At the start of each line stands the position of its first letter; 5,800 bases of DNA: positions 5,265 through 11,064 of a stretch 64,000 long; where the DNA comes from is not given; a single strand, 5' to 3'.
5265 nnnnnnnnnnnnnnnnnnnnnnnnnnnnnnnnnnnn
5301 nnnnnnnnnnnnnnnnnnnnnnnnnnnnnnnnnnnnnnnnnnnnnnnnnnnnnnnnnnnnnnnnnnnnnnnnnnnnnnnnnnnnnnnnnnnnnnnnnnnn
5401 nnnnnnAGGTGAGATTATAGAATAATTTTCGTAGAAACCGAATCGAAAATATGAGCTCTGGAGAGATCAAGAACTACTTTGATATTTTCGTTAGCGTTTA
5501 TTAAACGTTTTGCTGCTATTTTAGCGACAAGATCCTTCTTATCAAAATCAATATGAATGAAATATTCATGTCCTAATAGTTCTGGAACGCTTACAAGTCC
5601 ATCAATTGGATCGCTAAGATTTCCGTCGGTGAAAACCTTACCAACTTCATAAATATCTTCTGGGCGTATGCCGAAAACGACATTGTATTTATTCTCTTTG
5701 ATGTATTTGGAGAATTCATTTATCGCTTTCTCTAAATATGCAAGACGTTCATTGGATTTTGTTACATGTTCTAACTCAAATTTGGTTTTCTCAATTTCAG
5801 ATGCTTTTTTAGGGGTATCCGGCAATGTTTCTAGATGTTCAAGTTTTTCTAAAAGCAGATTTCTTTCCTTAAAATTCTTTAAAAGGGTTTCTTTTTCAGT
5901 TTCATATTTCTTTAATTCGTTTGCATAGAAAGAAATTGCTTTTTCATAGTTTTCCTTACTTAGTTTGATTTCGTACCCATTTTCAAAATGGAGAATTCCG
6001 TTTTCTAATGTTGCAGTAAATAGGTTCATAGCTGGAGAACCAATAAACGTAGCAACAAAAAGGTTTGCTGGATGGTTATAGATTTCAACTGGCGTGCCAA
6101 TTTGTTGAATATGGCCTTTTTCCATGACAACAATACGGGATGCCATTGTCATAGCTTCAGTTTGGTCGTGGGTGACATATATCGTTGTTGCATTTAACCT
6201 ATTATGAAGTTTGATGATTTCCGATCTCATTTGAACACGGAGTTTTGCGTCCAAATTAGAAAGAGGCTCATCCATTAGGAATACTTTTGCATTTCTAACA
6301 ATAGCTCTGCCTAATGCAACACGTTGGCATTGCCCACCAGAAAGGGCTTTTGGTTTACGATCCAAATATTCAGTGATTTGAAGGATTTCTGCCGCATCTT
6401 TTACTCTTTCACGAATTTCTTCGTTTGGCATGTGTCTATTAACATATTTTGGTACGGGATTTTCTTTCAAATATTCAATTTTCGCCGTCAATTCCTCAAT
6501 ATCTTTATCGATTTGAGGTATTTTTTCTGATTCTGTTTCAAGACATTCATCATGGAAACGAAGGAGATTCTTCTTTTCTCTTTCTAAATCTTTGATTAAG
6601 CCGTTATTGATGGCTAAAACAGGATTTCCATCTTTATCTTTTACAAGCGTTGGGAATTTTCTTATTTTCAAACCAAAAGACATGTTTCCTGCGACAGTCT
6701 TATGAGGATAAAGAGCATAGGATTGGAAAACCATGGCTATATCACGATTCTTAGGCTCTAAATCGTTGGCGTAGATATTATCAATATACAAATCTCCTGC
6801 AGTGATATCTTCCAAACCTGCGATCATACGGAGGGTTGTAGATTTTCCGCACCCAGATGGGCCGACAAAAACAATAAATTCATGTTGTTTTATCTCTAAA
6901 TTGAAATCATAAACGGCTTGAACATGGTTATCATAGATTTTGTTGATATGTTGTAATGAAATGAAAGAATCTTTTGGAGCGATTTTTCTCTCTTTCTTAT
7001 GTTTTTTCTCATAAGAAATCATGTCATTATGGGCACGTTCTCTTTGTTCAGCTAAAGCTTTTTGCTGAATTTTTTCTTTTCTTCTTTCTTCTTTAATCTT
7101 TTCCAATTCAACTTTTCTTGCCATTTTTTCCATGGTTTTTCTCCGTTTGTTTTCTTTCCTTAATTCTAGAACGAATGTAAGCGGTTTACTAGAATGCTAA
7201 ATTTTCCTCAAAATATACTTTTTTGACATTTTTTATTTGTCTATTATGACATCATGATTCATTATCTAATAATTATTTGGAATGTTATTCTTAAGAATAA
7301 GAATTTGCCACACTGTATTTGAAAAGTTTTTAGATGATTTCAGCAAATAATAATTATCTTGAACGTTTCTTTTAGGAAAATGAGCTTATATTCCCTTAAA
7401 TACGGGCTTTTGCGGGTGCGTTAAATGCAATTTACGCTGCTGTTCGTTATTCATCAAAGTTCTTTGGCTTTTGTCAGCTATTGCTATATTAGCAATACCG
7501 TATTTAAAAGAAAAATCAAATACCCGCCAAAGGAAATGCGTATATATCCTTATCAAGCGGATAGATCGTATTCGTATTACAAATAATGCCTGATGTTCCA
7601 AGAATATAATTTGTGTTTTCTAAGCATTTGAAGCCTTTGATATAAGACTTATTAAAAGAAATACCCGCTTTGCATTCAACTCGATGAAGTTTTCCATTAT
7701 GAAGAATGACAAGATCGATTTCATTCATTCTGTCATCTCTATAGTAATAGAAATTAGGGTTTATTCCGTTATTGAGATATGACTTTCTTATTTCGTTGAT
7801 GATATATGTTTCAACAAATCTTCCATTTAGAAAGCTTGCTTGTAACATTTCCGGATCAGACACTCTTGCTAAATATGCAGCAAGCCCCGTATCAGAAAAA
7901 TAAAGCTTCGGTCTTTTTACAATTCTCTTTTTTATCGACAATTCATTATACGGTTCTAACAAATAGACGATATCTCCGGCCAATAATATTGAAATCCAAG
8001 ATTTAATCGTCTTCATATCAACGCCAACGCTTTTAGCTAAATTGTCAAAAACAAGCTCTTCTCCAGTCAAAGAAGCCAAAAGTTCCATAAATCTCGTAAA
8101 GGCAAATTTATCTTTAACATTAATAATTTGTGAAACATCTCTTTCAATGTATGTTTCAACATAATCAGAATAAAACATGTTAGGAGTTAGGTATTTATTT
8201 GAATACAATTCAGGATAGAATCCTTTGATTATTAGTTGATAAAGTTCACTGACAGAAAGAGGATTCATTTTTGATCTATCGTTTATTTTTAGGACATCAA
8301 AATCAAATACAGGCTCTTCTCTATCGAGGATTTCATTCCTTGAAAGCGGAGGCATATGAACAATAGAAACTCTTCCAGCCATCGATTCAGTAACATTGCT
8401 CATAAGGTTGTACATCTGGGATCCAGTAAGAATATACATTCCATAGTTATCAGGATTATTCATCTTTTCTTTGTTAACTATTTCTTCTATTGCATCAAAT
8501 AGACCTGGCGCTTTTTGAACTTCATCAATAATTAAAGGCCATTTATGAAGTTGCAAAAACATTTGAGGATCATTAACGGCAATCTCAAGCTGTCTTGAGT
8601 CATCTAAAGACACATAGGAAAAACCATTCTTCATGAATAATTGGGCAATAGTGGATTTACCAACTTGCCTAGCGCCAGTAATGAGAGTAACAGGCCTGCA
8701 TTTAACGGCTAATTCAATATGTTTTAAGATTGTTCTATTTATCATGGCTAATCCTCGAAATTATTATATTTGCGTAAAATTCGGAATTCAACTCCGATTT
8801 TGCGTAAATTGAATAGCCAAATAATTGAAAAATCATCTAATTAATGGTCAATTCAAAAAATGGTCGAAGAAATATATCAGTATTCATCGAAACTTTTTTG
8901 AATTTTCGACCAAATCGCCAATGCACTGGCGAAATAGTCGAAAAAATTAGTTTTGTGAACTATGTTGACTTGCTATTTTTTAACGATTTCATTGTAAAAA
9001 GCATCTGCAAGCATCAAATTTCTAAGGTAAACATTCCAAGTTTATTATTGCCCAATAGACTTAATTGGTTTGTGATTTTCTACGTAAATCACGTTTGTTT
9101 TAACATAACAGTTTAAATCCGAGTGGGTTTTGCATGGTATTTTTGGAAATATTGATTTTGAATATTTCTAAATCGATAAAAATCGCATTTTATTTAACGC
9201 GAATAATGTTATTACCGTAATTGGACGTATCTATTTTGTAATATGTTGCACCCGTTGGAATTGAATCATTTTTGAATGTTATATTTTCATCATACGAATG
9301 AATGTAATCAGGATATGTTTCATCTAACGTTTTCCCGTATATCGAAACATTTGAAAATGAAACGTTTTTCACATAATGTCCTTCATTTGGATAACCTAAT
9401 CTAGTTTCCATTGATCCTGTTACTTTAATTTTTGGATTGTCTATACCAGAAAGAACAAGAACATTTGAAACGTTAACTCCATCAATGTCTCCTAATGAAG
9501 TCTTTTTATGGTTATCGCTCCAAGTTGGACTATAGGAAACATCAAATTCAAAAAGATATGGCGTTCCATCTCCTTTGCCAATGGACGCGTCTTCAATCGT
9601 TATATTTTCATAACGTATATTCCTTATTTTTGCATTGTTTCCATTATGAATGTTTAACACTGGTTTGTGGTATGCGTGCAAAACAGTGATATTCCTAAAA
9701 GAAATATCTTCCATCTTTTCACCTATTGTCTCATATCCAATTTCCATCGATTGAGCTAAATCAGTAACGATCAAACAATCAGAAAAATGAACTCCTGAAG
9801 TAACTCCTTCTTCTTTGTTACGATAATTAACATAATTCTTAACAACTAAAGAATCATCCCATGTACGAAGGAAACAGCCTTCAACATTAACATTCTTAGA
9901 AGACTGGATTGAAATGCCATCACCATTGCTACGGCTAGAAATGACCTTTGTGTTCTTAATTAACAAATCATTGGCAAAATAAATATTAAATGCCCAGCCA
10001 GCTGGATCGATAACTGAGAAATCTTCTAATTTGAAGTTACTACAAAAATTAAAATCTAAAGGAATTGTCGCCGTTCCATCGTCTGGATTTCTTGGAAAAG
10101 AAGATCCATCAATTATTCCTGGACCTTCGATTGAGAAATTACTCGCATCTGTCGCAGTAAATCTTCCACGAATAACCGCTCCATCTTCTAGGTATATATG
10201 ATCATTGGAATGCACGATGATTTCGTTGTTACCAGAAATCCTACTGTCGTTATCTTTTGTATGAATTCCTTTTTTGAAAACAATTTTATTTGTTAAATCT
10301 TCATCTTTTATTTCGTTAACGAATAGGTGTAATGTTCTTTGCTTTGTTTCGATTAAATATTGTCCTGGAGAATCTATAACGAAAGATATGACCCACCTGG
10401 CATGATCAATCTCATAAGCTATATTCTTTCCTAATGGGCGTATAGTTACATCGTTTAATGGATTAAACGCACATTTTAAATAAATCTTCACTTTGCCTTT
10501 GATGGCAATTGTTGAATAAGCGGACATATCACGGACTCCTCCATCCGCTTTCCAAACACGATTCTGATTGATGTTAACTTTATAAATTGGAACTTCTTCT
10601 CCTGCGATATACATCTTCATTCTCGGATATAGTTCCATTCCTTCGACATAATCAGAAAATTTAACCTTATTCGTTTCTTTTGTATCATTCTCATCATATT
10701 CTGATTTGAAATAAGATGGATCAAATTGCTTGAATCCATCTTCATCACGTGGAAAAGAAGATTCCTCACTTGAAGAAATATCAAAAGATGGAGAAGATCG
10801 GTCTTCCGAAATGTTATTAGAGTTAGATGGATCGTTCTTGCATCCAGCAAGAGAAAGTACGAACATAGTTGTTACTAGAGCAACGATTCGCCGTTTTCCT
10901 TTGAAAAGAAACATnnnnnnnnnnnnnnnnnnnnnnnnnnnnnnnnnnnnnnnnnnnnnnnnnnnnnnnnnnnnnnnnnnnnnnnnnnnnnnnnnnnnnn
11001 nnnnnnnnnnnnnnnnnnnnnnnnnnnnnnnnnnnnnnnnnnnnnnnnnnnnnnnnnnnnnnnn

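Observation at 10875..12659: In-frame fusion of beta-phosphoglucomutase to a MalK-type ABC ATPase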

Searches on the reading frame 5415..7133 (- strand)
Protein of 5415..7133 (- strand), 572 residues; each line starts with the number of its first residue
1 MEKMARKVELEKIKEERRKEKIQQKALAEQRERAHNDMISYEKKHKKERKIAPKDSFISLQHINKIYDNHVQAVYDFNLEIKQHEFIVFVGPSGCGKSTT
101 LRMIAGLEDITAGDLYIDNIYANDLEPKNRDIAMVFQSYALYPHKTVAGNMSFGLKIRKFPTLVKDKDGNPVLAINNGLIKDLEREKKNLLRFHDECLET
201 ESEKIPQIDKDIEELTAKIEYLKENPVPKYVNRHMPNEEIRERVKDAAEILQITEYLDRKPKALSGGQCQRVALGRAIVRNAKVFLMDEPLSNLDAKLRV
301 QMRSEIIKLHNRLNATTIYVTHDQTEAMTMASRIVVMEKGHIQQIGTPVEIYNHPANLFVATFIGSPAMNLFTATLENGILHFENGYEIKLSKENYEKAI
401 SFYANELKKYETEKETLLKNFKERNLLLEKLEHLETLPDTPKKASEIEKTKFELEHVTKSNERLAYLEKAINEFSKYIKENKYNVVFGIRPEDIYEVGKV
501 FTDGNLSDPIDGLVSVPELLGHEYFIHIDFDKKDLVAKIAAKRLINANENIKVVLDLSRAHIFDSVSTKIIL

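Call 6: search_protein_families(library=pfam, proteins=[window:5415-7133:-])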
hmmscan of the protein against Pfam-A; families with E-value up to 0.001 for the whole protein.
window:5415-7133:- (572 aa): 4 families
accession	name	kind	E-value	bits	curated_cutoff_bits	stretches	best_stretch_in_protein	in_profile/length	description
PF00005.33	ABC_tran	-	2.8e-29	102.9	25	1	76-291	3-136/137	ABC transporter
PF17912.7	OB_MalK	-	4.8e-09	37.4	27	1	365-397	1-33/53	MalK OB fold domain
PF03215.21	Rad17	-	0.00026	21.4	23.8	1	72-105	33-66/186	Rad17 P-loop domain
PF02463.25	SMC_N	-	0.00026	20.9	40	0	246-339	119-216/220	RecF/RecN/SMC N terminal domain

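Call 7: search_protein_families(library=ncbifam, proteins=[window:5415-7133:-])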
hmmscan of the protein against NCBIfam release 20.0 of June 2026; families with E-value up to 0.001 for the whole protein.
window:5415-7133:- (572 aa): 185 families (the best 25 are shown)
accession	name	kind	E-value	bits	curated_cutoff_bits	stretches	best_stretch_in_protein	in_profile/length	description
NF008653.0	PRK11650.1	subfamily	4e-133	443.9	432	3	232-399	103-270/357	sn-glycerol-3-phosphate ABC transporter ATP-binding protein UgpC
NF008233.0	PRK11000.1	equivalog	1.4e-113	379.5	568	2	237-377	107-247/369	maltose/maltodextrin ABC transporter ATP-binding protein MalK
NF006987.0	PRK09452.1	equivalog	1.8e-91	306.7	482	2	233-380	117-262/378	spermidine/putrescine ABC transporter ATP-binding protein PotA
TIGR03265.1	PhnT2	equivalog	5.2e-88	295.6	457.7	2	231-396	102-265/353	putative 2-aminoethylphosphonate ABC transporter ATP-binding protein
NF040933.2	ABC_arch_GlcV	equivalog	1.7e-85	287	450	2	232-398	110-274/357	glucose ABC transporter ATP-binding protein GlcV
TIGR01187.1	potA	subfamily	8.1e-83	278.2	355.6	2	233-376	70-211/325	polyamine ABC transporter ATP-binding protein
NF008513.0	PRK11432.1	equivalog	2.4e-80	270.1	496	2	234-395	107-265/351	ferric ABC transporter ATP-binding protein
NF043075.1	MMSYN1_0197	equivalog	2.5e-80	270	550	2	233-383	102-251/341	spermidine/putrescine ABC transporter ATP-binding protein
TIGR00968.1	3a0106s01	subfamily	7e-72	241.8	342.75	2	233-366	100-233/237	sulfate ABC transporter ATP-binding protein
NF008621.0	PRK11607.1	equivalog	8.4e-72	242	613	2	234-377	120-261/377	putrescine ABC transporter ATP-binding subunit PotG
NF040840.2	tungstate_WtpC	equivalog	8.9e-68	229.1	440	2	233-379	100-246/347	tungstate ABC transporter ATP-binding protein WtpC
TIGR03258.1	PhnT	equivalog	8.2e-67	225.7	499.15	2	232-374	107-248/359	2-aminoethylphosphonate ABC transport system ATP-binding subunit PhnT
NF008105.0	PRK10851.1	equivalog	9.6e-63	212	502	2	236-384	108-255/362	sulfate/thiosulfate ABC transporter ATP-binding protein CysA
TIGR01186.1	proV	subfamily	2.2e-62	211.3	326.6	2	234-369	100-235/363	betaine/proline/choline family ABC transporter ATP-binding protein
TIGR03415.1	ABC_choXWV_ATP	equivalog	4.1e-54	184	483.75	2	235-370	136-273/382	choline ABC transporter ATP-binding protein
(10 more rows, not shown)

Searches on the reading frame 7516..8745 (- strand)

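Call 6: search_protein_families(library=pfam, proteins=[window:7516-8745:-])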
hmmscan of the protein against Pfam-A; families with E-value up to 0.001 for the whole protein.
window:7516-8745:- (409 aa): 3 families
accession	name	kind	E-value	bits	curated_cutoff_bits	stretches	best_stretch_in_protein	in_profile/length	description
PF13635.12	DUF4143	-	1.3e-40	139.2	28.1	1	201-361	1-160/160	Domain of unknown function (DUF4143)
PF13173.12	AAA_14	-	1.4e-26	93.4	27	1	18-140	3-129/129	AAA domain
PF09002.17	Card1_endonuc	-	0.00011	22.3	26.4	1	304-361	6-66/136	Card1-like, endonuclease domain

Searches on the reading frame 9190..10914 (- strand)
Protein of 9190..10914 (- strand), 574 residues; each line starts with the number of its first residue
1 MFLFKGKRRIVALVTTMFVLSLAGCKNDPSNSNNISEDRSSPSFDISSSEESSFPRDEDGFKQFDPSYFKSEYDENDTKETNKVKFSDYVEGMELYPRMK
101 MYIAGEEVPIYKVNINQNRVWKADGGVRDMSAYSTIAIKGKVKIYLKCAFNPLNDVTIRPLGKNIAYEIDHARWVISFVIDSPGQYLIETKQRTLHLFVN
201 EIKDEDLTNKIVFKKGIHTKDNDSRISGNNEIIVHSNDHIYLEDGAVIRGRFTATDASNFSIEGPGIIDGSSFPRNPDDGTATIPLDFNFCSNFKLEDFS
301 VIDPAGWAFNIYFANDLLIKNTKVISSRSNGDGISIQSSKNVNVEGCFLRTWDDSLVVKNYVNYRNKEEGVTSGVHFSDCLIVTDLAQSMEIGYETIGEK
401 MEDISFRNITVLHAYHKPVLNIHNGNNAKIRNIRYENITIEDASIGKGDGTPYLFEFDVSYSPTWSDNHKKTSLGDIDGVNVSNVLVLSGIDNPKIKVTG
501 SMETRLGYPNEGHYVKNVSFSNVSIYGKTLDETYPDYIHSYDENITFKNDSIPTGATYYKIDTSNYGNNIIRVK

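Call 6: search_protein_families(library=pfam, proteins=[window:9190-10914:-])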
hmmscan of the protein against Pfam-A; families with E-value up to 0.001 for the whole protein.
window:9190-10914:- (574 aa): 1 family
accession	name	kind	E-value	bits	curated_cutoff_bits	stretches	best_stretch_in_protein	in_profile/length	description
PF00295.23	Glyco_hydro_28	-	7.7e-11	42.1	22.9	1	243-444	44-244/324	Glycosyl hydrolases family 28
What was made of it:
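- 9190..10914 (-): GH28-like lipoprotein (574 aa), last gene of the operon. It overlaps the 3' end of the fusion by 40 nt. Glyco_hydro_28 (call 6).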

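Call 40: search_solved_structures(query=window:9190-10914:-, max_evalue=0.01)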
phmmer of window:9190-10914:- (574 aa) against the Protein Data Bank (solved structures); distinct sequences matched with E-value up to 0.01: 2.
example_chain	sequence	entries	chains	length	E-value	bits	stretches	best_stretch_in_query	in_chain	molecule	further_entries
3jur_A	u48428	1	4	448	3.6e-08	35.5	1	287-412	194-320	Exo-poly-alpha-D-galacturonosidase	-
5olp_A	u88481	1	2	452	3.2e-07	32.4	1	286-361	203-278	Pectate lyase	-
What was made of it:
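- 9190..10914 (-): Only weak PDB matches (call 40).
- Tried and rejected: Substrate identity from the GH28-like lipoproteins: only weak matches to GH28 and pectate-lyase-fold proteins (call 40).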
